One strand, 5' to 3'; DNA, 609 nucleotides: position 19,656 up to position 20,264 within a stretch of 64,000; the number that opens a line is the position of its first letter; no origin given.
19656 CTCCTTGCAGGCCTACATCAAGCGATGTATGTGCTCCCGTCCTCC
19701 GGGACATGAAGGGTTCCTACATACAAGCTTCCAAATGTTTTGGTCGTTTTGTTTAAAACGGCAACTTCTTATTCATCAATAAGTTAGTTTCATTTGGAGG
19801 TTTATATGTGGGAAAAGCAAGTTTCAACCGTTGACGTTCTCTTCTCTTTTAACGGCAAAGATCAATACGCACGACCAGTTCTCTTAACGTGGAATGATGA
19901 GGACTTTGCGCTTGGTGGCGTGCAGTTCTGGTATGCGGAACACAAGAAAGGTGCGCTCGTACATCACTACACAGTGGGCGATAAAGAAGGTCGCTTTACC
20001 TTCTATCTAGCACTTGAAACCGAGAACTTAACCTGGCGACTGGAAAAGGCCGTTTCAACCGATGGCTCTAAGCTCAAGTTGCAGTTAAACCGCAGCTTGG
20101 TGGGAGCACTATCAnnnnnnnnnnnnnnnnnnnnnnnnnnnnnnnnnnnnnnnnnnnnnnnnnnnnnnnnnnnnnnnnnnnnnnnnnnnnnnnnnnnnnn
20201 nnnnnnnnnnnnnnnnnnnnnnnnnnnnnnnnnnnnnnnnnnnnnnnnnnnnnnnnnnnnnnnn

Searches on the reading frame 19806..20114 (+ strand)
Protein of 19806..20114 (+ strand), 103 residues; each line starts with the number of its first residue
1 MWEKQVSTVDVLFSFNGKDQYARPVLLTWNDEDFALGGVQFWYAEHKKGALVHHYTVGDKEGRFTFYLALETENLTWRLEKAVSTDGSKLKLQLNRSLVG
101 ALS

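Call 4: search_protein_families(library=pfam, proteins=[window:19806-20114:+], max_evalue=1)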
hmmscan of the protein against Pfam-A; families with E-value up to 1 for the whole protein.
window:19806-20114:+ (103 aa): 0 families

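Call 38: search_protein_families(library=ncbifam, proteins=[window:19806-20114:+], max_evalue=1)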
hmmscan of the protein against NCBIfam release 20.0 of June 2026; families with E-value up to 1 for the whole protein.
window:19806-20114:+ (103 aa): 0 families

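Call 86: search_protein_families(library=padloc, proteins=[window:19806-20114:+], max_evalue=0.1)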
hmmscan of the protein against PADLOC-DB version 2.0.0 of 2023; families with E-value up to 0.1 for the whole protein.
window:19806-20114:+ (103 aa): 0 families

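Call 87: search_protein_families(library=phrogs, proteins=[window:19806-20114:+], max_evalue=0.1)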
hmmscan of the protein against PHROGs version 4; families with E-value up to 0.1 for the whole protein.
window:19806-20114:+ (103 aa): 0 families

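Call 97: list_cluster_members(proteins=[P0001, window:19806-20114:+, window:21089-22438:+])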
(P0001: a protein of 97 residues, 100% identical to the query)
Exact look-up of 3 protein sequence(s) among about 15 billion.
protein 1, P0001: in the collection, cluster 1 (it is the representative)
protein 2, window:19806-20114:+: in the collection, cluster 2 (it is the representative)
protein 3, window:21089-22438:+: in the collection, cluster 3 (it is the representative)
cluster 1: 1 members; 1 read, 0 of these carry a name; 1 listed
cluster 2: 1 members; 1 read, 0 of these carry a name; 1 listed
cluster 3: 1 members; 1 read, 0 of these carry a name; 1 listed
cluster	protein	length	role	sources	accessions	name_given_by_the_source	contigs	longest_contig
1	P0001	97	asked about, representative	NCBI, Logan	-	-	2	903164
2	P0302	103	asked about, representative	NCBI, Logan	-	-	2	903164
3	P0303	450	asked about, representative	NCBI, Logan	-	-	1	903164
